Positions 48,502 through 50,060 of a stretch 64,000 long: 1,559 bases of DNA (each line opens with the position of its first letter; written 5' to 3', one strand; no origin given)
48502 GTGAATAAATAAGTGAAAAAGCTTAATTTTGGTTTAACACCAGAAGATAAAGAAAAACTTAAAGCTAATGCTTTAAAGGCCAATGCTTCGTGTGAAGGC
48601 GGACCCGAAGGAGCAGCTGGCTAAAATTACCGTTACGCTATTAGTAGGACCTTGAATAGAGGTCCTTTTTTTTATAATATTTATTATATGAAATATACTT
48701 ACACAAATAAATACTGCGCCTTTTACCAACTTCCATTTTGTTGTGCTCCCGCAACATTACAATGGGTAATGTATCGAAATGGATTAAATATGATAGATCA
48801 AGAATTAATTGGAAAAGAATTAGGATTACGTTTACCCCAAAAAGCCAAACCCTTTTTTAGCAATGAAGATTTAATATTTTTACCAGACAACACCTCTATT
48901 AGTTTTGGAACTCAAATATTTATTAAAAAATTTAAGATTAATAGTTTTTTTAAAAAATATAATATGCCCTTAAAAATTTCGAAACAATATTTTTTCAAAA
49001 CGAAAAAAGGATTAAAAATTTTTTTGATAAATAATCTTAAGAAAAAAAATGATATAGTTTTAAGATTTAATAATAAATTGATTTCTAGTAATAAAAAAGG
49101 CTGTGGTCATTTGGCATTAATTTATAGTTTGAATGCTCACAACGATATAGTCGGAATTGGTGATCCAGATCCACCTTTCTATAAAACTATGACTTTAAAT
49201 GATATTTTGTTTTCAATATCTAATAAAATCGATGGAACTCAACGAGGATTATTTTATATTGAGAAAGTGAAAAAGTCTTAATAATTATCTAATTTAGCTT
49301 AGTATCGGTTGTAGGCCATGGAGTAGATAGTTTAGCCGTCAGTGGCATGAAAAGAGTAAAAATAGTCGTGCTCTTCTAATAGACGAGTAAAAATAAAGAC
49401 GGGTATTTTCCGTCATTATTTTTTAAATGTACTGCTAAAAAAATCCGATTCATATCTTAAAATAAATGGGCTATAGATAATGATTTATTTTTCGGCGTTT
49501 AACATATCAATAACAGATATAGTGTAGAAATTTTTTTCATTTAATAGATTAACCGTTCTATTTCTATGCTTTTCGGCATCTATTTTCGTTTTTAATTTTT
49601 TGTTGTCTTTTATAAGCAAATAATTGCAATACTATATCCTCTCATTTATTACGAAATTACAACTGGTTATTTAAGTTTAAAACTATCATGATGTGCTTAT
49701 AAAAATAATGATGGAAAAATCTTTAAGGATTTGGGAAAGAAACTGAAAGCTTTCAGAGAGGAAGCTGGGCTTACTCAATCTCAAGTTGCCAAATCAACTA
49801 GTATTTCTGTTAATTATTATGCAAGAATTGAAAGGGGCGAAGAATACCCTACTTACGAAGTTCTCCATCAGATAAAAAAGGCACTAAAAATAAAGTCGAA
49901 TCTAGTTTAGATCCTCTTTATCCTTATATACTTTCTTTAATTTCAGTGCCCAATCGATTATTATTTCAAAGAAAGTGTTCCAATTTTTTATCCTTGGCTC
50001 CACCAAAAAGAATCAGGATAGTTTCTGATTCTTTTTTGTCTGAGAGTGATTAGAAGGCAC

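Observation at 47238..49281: Radical-SAM/SPASM maturase coupled to a 36-aa Cys/Gly-rich peptide, followed by a standalone C39-like peptidase: candidate RiPP/bacteriocin-like module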

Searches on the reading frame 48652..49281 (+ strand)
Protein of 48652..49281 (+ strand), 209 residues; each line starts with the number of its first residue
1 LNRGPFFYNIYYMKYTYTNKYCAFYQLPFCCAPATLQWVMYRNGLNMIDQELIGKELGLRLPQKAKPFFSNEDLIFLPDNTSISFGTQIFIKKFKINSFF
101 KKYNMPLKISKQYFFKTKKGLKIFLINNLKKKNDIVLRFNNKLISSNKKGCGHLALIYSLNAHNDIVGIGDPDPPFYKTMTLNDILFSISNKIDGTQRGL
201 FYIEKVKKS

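Call 3: search_protein_families(library=ncbifam, proteins=[window:48652-49281:+], max_evalue=1)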
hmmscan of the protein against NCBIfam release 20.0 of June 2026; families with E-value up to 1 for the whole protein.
window:48652-49281:+ (209 aa): 0 families

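Call 4: search_protein_families(library=pfam, proteins=[window:48652-49281:+], max_evalue=1)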
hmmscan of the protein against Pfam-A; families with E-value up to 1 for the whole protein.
window:48652-49281:+ (209 aa): 0 families

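Call 22: find_homologous_proteins(query=window:48688-49281:+, max_evalue=0.001)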
Query window:48688-49281:+ (197 aa): 4 proteins with E <= 0.001 among 217 candidates.
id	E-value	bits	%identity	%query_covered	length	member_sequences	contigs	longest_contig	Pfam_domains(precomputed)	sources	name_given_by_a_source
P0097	7.3e-128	442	100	100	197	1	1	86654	-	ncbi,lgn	-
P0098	2.6e-72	261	59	98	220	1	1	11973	PF13529.14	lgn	-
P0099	1.8e-50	189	47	97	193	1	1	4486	-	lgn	-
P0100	3.2e-47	179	45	95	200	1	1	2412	PF13529.14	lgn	-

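Call 40: predict_structure(alignment_id=A3)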
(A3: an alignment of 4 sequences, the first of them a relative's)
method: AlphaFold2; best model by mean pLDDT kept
length: 197 residues; sequences in the alignment: 4
mean_pLDDT: 76.6   pTM: 0.78
mean pLDDT of the five models: 76.6, 73.2, 73.2, 72.4, 71.0
residues with pLDDT >= 90: 48; 70-90: 87; 50-70: 50; < 50: 12
segments of 3 or more residues with pLDDT < 50: 9-11, 68-73
pLDDT, mean of each block of 10 residues (from residue 1): 61 58 84 84 79 75 59 55 89 93 92 92 82 55 87 83 76 78 74 79
secondary structure, 60 per line:
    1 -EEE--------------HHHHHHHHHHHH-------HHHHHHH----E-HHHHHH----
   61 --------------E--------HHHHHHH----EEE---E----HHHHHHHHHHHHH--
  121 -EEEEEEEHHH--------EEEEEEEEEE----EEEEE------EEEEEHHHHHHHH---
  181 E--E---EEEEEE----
elements in order: E2-4 H19-30 H38-44 H51-56 H84-90 E95-97 H106-118 E122-128 E140-149 E154-158 E165-169 H170-177 E188-193

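Call 43: search_solved_structures(query=A3, max_evalue=10, show_alignments=2)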
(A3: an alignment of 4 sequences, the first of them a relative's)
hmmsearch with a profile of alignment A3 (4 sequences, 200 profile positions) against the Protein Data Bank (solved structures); distinct sequences matched with E-value up to 10: 6.
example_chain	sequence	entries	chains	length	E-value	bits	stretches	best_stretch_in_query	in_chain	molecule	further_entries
2btw_B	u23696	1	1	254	0.036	17.1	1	89-197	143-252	ALR0975 PROTEIN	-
6th5_A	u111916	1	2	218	0.044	16.8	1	91-196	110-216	Alr0975 protein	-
6tho_A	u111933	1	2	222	0.045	16.7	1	91-196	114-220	Alr0975 protein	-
6tjl_A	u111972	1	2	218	0.048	16.6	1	91-196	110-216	Alr0975 protein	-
2btw_A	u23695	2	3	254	0.05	16.6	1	91-197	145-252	ALR0975 PROTEIN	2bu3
4k6n_A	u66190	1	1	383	0.81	12.6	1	78-172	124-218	Aminodeoxychorismate lyase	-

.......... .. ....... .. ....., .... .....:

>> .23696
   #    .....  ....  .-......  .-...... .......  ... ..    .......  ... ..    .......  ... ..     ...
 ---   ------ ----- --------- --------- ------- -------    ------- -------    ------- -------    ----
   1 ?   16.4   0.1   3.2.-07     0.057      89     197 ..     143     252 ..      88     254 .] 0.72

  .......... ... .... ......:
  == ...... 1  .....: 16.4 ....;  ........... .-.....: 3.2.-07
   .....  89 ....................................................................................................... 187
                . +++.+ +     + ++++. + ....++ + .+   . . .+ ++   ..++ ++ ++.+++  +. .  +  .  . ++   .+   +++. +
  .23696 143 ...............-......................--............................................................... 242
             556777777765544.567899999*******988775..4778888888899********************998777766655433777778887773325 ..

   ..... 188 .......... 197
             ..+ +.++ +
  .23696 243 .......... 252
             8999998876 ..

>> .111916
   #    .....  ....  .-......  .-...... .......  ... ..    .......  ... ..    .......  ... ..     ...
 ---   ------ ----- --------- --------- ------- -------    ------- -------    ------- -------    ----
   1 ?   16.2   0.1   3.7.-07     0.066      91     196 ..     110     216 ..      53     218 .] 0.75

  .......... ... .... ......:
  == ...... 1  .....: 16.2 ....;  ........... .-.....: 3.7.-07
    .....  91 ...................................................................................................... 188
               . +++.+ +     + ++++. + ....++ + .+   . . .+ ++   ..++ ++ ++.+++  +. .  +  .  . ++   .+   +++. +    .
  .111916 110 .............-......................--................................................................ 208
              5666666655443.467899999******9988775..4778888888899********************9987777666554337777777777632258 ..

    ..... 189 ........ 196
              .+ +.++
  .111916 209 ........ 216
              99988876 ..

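Call 49: find_encoding_contigs(protein=P0099, flank=5000, max_places=2)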
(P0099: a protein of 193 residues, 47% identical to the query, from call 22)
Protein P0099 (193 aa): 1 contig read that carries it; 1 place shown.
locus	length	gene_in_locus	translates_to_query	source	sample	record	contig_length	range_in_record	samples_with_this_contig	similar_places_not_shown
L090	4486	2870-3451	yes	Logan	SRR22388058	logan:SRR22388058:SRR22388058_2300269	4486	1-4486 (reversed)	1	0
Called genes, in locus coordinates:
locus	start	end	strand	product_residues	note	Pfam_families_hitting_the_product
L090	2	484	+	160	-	?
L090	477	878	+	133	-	PF00293:NUDIX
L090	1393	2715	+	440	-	PF13353:Fer4_12, PF04055:Radical_SAM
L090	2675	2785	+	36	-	-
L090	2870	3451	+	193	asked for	-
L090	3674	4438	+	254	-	-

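Call 52: search_protein_families(library=ncbifam, proteins=[P0098], max_evalue=1)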
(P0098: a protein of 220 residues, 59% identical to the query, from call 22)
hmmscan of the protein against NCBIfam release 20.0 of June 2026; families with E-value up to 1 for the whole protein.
P0098 (220 aa): 0 families

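Call 53: search_protein_representatives(alignment_id=A3)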
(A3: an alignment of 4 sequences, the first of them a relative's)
Query: 4 sequences, 200 profile positions. Proteins with E-value up to 0.001 (for the whole library): 374; up to 1e-10: 182; up to 1e-30: 15. The best 150 are listed.
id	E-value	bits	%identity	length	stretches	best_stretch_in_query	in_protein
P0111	1.2e-73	263.6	-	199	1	2-196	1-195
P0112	4.1e-60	219.3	-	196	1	6-196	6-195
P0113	3.5e-57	209.8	-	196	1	8-197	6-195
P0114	1.1e-51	191.8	-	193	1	8-194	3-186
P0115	6.2e-48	179.6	-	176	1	21-196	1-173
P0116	2.6e-47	177.5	-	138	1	60-194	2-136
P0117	4.3e-47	176.8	-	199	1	4-195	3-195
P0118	8.1e-47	175.9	-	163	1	41-195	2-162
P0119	1.5e-41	158.8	-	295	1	3-194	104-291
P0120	3.6e-39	151.0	-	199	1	3-195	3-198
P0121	3.9e-39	150.8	-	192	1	2-182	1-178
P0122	2.2e-36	141.8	-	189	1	2-180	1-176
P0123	1.2e-32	129.6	-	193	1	3-195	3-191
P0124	2.7e-32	128.5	-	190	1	2-195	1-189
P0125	1.5e-31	126.1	-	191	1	3-194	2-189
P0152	7.6e-24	100.9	-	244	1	7-193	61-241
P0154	1.0e-23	100.5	-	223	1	2-177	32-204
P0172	4.5e-20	88.6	-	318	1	6-179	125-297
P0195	8.1e-18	81.3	-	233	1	9-178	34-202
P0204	9.8e-17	77.7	-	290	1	4-122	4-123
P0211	3.7e-16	75.8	-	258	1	8-117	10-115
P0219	1.2e-15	74.1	-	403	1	7-150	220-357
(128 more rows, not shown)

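Call 55: search_protein_families(library=pfam, alignment_id=A6, max_evalue=0.1)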
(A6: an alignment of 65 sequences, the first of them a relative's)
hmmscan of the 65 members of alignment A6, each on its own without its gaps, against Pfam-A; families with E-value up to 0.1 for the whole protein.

A. member 1, P0097 (197 aa): 0 families

B. families by the number of members that match (of 65 scanned): 25 families
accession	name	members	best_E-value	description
PF13529.12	Peptidase_C39_2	43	9.2e-10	Peptidase_C39 like family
PF03412.21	Peptidase_C39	15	4.2e-07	Peptidase C39 family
PF05023.20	Phytochelatin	14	5.2e-06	Phytochelatin synthase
PF09778.15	Guanylate_cyc_2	8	4.9e-06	Guanylylate cyclase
PF21819.3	DUF6885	4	0.00031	Family of unknown function (DUF6885)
PF12385.14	Peptidase_C70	4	0.0029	Papain-like cysteine protease AvrRpt2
PF11814.14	DUF3335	2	0.0026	Peptidase_C39 like family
PF14399.12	BtrH_N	2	0.0039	Butirosin biosynthesis protein H, N-terminal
PF22292.1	DUF6965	2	0.032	Domain of unknown function (DUF6965)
PF07883.17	Cupin_2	1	0.0001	Cupin domain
PF04055.27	Radical_SAM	1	0.00029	Radical SAM superfamily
PF09346.15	SMI1_KNR4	1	0.0036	SMI1 / KNR4 family (SUKH-1)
PF13353.11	Fer4_12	1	0.007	4Fe-4S single cluster domain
PF03628.18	PapG_C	1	0.02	PapG chaperone-binding domain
PF20310.4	HTH_Tnp_2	1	0.021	Transposon related HTH domain protein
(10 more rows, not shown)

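Call 56: search_solved_structures(query=A6, max_evalue=1, show_alignments=1)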
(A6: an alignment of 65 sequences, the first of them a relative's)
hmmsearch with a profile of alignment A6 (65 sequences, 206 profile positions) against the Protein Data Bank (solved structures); distinct sequences matched with E-value up to 1: 15.
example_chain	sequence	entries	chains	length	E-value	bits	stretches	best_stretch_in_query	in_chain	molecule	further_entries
2btw_B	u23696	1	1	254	3.1e-10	43.3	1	19-197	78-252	ALR0975 PROTEIN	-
6th5_A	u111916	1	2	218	3.1e-10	43.3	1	19-197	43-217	Alr0975 protein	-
6tho_A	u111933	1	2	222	3.3e-10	43.2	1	19-197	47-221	Alr0975 protein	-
2btw_A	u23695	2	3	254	3.7e-10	43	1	20-197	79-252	ALR0975 PROTEIN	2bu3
6tjl_A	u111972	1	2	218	5.7e-09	39.1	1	84-197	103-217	Alr0975 protein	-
9l5u_A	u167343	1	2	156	0.0012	21.7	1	131-165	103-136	DUF4150 domain-containing protein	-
8ssm_B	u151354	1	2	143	0.0051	19.7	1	129-164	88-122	Contact-dependent inhibitor A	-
12aj_A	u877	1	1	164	0.0078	19.1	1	129-164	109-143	Contact-dependent inhibitor A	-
8ssk_A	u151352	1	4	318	0.049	16.5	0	129-164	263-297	Fimbrial usher protein StbD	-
4u1c_C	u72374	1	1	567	0.29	14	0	39-119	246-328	Eukaryotic translation initiation factor 3 subunit C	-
6gsm_q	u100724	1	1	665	0.3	13.9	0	39-119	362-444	Eukaryotic translation initiation factor 3 subunit C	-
6gsn_q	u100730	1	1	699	0.33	13.8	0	39-119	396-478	Eukaryotic translation initiation factor 3 subunit C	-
3jap_p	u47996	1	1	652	0.43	13.4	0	39-119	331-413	eIF3c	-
4uer_c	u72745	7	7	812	0.5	13.2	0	39-119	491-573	EIF3C | Eukaryotic translation initiation factor 3 subunit C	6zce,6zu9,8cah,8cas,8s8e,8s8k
6fyx_q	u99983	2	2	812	0.84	12.5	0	39-119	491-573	eIF3c,eIF3c | eIF3c,Eukaryotic translation initiation factor 3 subunit C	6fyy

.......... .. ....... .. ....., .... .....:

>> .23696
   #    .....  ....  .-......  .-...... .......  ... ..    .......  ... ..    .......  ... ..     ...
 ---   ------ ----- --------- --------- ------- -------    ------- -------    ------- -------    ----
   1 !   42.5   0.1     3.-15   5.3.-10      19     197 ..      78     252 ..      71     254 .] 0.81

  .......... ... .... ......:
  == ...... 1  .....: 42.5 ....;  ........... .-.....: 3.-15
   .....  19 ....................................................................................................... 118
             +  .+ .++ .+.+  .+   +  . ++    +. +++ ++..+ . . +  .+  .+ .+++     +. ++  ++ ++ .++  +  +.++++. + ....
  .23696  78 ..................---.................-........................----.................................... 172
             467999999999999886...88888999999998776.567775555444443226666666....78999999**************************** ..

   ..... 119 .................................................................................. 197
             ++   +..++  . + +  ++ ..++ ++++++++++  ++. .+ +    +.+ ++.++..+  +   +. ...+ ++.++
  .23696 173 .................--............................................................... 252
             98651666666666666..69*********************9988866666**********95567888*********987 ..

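Call 58: find_encoding_contigs(protein=P0120, flank=4000, max_places=2)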
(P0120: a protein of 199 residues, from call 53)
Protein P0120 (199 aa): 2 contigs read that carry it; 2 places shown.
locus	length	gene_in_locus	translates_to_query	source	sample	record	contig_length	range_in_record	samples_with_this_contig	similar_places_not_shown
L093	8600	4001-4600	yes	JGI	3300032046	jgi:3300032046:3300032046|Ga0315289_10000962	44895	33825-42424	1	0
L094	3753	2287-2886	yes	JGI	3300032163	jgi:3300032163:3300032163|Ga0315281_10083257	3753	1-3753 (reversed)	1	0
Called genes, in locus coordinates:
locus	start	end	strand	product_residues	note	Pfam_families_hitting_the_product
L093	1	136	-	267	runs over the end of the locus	-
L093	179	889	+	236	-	PF00702:Hydrolase, PF12710:HAD, PF13419:HAD_2, PF13242:Hydrolase_like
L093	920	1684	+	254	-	-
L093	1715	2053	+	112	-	-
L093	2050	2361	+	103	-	-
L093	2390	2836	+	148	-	PF00583:Acetyltransf_1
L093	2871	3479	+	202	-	PF09335:VTT_dom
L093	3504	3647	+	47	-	PF02201:SWIB (weak)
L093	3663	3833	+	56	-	PF03966:Trm112p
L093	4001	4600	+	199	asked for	-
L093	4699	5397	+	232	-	PF00416:Ribosomal_S13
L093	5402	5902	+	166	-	PF01479:S4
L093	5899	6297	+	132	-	PF00411:Ribosomal_S11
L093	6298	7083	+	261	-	PF01193:RNA_pol_L, PF01000:RNA_pol_A_bac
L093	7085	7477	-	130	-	PF00903:Glyoxalase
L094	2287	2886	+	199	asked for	-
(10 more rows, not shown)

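Call 77: search_protein_families(library=pfam, proteins=[L090:3674-4438:+], max_evalue=0.01)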
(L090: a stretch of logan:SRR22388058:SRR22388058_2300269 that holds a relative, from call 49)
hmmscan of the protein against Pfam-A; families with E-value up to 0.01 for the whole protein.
L090:3674-4438:+ (254 aa): 0 families

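Call 81: find_encoding_contigs(protein=P0097, flank=1000, max_places=3)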
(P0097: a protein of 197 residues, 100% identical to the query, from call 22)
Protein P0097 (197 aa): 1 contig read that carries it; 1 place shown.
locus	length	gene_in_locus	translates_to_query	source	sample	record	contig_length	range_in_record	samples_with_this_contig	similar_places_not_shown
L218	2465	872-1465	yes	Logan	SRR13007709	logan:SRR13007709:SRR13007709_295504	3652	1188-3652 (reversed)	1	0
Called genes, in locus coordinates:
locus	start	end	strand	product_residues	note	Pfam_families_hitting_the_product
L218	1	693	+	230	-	?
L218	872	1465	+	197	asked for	-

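Call 94: search_protein_families(library=pfam, proteins=[P0119, P0172, P0152, P0154, P0219, P0204, P0211, P0195, P0111, P0112], max_evalue=0.01)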
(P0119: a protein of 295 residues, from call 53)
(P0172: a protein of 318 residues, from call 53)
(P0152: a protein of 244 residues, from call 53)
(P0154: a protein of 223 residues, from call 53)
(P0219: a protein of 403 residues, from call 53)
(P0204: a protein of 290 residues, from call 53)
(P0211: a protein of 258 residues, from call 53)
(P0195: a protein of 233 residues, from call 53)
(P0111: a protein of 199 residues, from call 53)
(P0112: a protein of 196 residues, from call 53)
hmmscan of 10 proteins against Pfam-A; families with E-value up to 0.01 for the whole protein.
P0119 (295 aa): 2 families
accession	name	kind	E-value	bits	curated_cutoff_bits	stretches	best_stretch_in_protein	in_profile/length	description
PF04055.27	Radical_SAM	-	0.00029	21.5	29.5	1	49-85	4-40/166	Radical SAM superfamily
PF13353.11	Fer4_12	-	0.007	17.1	22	0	47-86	10-49/137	4Fe-4S single cluster domain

P0172 (318 aa): 2 families
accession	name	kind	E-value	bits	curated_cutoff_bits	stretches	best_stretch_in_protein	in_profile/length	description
PF07883.17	Cupin_2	-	0.0001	22.4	27.2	1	53-102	12-60/70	Cupin domain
PF13529.12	Peptidase_C39_2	-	0.0031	18.5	24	1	130-278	3-142/143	Peptidase_C39 like family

P0152 (244 aa): 1 family
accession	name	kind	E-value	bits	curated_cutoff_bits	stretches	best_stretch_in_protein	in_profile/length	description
PF13529.12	Peptidase_C39_2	-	1.5e-05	26.1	24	1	65-209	4-142/143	Peptidase_C39 like family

P0154 (223 aa): 1 family
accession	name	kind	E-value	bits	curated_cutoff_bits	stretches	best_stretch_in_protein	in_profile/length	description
PF13529.12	Peptidase_C39_2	-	0.0095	17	24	0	40-108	3-68/143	Peptidase_C39 like family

P0219 (403 aa): 1 family
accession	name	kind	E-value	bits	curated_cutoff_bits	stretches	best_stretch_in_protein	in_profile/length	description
PF03575.23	Peptidase_S51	-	5.6e-20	72.3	23.9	1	41-213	44-205/206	Peptidase family S51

P0204 (290 aa): 1 family
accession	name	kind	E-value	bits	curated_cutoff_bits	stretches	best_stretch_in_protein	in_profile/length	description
PF07522.19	DRMBL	-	0.0028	18.3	22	1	219-253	69-101/108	DNA repair metallo-beta-lactamase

P0211 (258 aa): 1 family
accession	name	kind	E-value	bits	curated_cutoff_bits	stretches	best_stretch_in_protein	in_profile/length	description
PF07676.18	PD40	-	8.5e-09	35.6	20.9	1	115-145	7-38/38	WD40-like Beta Propeller Repeat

P0195 (233 aa): 1 family
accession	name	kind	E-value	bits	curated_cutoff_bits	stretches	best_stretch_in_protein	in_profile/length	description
PF13529.12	Peptidase_C39_2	-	0.0002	22.4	24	1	38-185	6-143/143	Peptidase_C39 like family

P0111 (199 aa): 0 families

P0112 (196 aa): 0 families

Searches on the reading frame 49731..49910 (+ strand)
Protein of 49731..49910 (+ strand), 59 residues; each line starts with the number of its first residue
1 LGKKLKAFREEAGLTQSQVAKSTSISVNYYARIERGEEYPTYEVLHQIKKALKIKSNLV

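Call 77: search_protein_families(library=pfam, proteins=[window:49731-49910:+], max_evalue=0.01)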
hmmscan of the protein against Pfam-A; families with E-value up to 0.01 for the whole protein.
window:49731-49910:+ (59 aa): 5 families
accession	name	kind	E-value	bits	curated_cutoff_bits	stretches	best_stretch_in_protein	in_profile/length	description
PF01381.28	HTH_3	-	8.4e-13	48.6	23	1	5-55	1-51/55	Helix-turn-helix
PF13560.12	HTH_31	-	1.9e-12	47.7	27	1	2-52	3-54/64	Helix-turn-helix domain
PF12844.13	HTH_19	-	2.9e-10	40.3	30.2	1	2-55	1-54/64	Helix-turn-helix domain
PF13413.12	HTH_25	-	3.4e-06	27.2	24.6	1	5-36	2-33/62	Helix-turn-helix domain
PF13443.12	HTH_26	-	0.00014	22.5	22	1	4-54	1-52/63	Cro/C1-type HTH DNA-binding domain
